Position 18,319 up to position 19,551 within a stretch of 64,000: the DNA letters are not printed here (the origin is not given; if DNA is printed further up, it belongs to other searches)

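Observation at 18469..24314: Molybdoenzyme operon with an HcrB-like Cys-rich insertion in the FAD subunit (candidate 4-hydroxybenzoyl-CoA reductase-like enzyme)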

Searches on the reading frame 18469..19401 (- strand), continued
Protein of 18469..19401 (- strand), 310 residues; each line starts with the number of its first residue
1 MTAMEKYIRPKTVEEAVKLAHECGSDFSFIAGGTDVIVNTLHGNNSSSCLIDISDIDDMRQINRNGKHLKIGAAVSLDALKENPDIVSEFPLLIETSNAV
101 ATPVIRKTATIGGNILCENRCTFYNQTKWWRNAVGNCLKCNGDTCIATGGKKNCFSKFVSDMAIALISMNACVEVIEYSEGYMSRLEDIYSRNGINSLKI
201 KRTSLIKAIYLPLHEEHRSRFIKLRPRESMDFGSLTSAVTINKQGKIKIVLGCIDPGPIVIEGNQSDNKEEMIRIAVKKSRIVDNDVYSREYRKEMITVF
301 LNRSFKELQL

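Call 17: find_encoding_contigs(protein=P0105, flank=10000, max_places=1)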
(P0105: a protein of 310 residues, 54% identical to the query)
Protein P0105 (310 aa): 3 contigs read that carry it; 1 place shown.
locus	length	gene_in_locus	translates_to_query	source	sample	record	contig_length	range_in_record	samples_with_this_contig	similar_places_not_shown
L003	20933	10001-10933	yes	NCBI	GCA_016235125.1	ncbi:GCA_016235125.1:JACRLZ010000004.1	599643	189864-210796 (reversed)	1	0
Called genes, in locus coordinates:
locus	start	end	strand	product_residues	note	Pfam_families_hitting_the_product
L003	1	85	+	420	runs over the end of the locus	PF00108:Thiolase_N, PF02803:Thiolase_C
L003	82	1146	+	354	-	PF08240:ADH_N, PF00107:ADH_zinc_N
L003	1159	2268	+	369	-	PF00378:ECH_1, PF16113:ECH_2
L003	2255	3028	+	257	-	PF00378:ECH_1, PF16113:ECH_2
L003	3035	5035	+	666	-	PF02737:3HCDH_N, PF00725:3HCDH, PF00378:ECH_1, PF16113:ECH_2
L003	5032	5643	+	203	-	PF12804:NTP_transf_3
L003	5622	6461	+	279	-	PF02625:XdhC_CoxI, PF13478:XdhC_C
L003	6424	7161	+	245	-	PF00106:adh_short, PF01370:Epimerase (weak), PF08659:KR, PF23441:SDR (weak), PF13561:adh_short_C2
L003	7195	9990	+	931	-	PF00111:Fer2 (weak), PF01799:Fer2_2, PF01315:Ald_Xan_dh_C, PF02738:MoCoBD_1, PF20256:MoCoBD_2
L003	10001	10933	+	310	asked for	PF00941:FAD_binding_5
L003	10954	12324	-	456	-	PF01212:Beta_elim_lyase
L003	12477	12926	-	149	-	PF07606:DUF1569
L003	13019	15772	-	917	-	PF01326:PPDK_N, PF00391:PEP-utilizers, PF02896:PEP-utilizers_C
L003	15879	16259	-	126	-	-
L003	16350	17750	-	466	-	PF00361:Proton_antipo_M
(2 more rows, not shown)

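Call 27: find_related_loci(query=A1, collection=genome_contigs, flank=10000)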
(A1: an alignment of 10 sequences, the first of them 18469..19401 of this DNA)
Query A1 (310 aa) in genome_contigs; peptide patterns used: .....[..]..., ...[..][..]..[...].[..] (x = any residue, [..] = any of these).
287 stretches matched a pattern; 258 encode a relative of the query (tblastn E <= 1e-3); the best 80 are kept; 80 distinct loci.
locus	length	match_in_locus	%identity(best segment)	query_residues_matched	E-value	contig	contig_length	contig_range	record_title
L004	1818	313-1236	72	1-308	3e-166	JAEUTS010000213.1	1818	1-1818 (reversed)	MAG: Bacteroidia bacterium isolate new MAG-335 k141_2499477, whole genome shotgun sequence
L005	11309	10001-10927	66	1-309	7e-139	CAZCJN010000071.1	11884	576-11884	MAG TPA_asm: uncultured Bacteroidia bacterium isolate binchicken_co396_338 genome assembly, contig: NODE_7077_length_118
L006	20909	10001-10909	65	7-309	9e-139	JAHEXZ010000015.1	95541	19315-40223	MAG: Bacteroidetes bacterium isolate nzgw116 NODE_88_length_95542_cov_5.687081, whole genome shotgun sequence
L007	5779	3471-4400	63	1-310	3e-137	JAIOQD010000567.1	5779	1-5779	MAG: Bacteroidetes bacterium isolate LakeFargette_0920_ALND_MAG_35_6 LacPavin_0920_ALND_scaffold_806457, whole genome sh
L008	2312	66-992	65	1-310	4e-141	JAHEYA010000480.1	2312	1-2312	MAG: Bacteroidetes bacterium isolate nzgw117 NODE_297466_length_2313_cov_2.541058, whole genome shotgun sequence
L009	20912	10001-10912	58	7-310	2e-126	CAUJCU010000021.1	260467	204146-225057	MAG: Bacteroidota bacterium isolate KLAP123 genome assembly, contig: KLAP123_748285, whole genome shotgun sequence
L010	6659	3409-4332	56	1-308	4e-124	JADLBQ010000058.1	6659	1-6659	MAG: Bacteroidia bacterium isolate SJ183 c_000001201571, whole genome shotgun sequence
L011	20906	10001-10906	60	7-308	2e-123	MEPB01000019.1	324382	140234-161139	MAG: Bacteroidetes bacterium RIFCSPLOWO2_12_FULL_35_15 rifcsplowo2_12_scaffold_14, whole genome shotgun sequence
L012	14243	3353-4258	61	7-308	1e-123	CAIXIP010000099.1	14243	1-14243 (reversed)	MAG: uncultured Bacteroidetes bacterium isolate KT5_bin-767 genome assembly, contig: bin-767:099/358, whole genome shotg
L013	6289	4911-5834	58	1-308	4e-123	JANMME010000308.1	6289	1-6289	MAG: Saprospiraceae bacterium isolate OTE_58_metabat_558 OTE_58_k141_1051064, whole genome shotgun sequence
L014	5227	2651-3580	57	1-310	1e-121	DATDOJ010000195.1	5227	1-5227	MAG TPA_asm: Bacteroidia bacterium isolate SMAG_U7891 k141_2213975, whole genome shotgun sequence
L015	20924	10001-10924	56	1-308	3e-120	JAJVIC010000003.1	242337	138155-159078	MAG: Bacteroidia bacterium isolate Bin_39 c_000000000238, whole genome shotgun sequence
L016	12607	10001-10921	56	3-309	2e-120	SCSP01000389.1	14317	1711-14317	MAG: Bacteroidetes bacterium isolate FW215_bin.19 FW215_bin.19-131209, whole genome shotgun sequence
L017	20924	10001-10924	58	1-308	9e-120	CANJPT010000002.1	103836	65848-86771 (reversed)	MAG: Lewinellaceae bacterium isolate RH-23may17-741 genome assembly, contig: RH-23may17-C1344, whole genome shotgun sequ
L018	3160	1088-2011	57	1-308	2e-123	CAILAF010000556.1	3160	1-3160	MAG: uncultured Chitinophagaceae bacterium isolate Umea_bin-05490 genome assembly, contig: bin-05490:556/671, whole geno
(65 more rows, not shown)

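Call 43: predict_structure(alignment_id=A2)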
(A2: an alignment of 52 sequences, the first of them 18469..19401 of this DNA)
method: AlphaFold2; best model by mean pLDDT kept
length: 310 residues; sequences in the alignment: 52
mean_pLDDT: 76.8   pTM: 0.81
mean pLDDT of the five models: 76.8, 76.2, 76.2, 75.6, 73.6
residues with pLDDT >= 90: 121; 70-90: 93; 50-70: 41; < 50: 55
segments of 3 or more residues with pLDDT < 50: 32-44, 118-150, 152-155
pLDDT, mean of each block of 10 residues (from residue 1): 69 91 82 42 59 86 95 90 95 88 68 61 40 40 41 55 92 90 86 59 86 95 70 80 96 79 94 92 73 92 94
secondary structure, 60 per line:
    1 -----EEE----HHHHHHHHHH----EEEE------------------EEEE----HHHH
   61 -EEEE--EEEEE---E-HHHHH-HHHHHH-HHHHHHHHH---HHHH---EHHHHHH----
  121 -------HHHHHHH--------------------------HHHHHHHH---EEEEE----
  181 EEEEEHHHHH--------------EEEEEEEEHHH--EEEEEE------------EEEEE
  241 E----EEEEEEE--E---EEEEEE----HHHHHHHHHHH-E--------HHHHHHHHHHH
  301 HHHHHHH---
elements in order: E6-8 H13-22 E27-30 E49-52 H57-60 E62-65 E68-72 H78-82 H84-89 H91-99 H103-106 H111-116 H128-134 H161-168 E172-176 E181-185 H186-190 E205-212 E218-223 E236-241 E246-252 E259-264 H269-279 H290-307

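Call 47: fold_search(model_id=the predicted structure, library=pdb)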
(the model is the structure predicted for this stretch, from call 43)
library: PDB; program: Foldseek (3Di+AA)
matches with E <= 10: 801; with E <= 0.001: 83
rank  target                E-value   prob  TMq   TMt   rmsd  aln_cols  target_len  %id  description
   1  1rm6_B                7.8e-19  1.00  0.74  0.72   5.4       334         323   24  Structure of 4-hydroxybenzoyl-CoA reductase from Thauera aromatica (released 2004-12-21)
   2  1n60_C                2.0e-16  1.00  0.71  0.76   4.2       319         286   22  Crystal Structure of the Cu,Mo-CO Dehydrogenase (CODH); Cyanide-inactivated Form (released 2002-12-18)
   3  1ffu_C                3.2e-16  1.00  0.71  0.76   4.6       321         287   18  CARBON MONOXIDE DEHYDROGENASE FROM HYDROGENOPHAGA PSEUDOFLAVA WHICH LACKS THE MO-PYRANOPTERIN MOIETY OF THE MOLYBDENUM (released 2000-09-15)
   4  1ffv_C                3.6e-16  1.00  0.71  0.76   4.4       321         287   17  CARBON MONOXIDE DEHYDROGENASE FROM HYDROGENOPHAGA PSEUDOFLAVA (released 2000-09-15)
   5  1zxi_C                6.4e-16  1.00  0.70  0.75   4.5       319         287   21  Reconstituted CO dehydrogenase from Oligotropha carboxidovorans (released 2005-10-11)
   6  1n61_C                9.7e-16  1.00  0.71  0.76   4.2       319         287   22  Crystal Structure of the Cu,Mo-CO Dehydrogenase (CODH); Dithionite reduced state (released 2002-12-18)
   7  1zxi_F                1.0e-15  1.00  0.71  0.77   4.4       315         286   22  Reconstituted CO dehydrogenase from Oligotropha carboxidovorans (released 2005-10-11)
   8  1t3q_C                2.4e-15  1.00  0.68  0.74   4.5       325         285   14  Crystal structure of quinoline 2-Oxidoreductase from Pseudomonas Putida 86 (released 2004-09-14)
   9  4zoh_B                2.6e-15  1.00  0.67  0.75   4.5       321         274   18  Crystal structure of glyceraldehyde oxidoreductase (released 2016-02-03)
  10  5g5g_B                2.6e-15  1.00  0.69  0.68   6.0       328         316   22  Escherichia coli Periplasmic Aldehyde Oxidase (released 2016-09-28)
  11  3hrd_G                1.8e-14  1.00  0.65  0.69   5.0       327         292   20  Crystal structure of nicotinate dehydrogenase (released 2009-06-30)
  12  5y6q_B                2.2e-14  1.00  0.68  0.64   5.5       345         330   19  Crystal structure of an aldehyde oxidase from Methylobacillus sp. KY4400 (released 2018-01-24)
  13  3hrd_C                1.0e-13  1.00  0.66  0.70   4.7       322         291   20  Crystal structure of nicotinate dehydrogenase (released 2009-06-30)
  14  7dqx_E                1.1e-13  1.00  0.70  0.73   4.3       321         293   18  Crystal structure of xanthine dehydrogenase family protein (released 2022-01-26)
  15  8uem_B                4.7e-13  1.00  0.67  0.71   4.8       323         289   14  The CryoEM structure of the high affinity Carbon monoxide dehydrogenase from Mycobacterium smegmatis (released 2024-10-16)
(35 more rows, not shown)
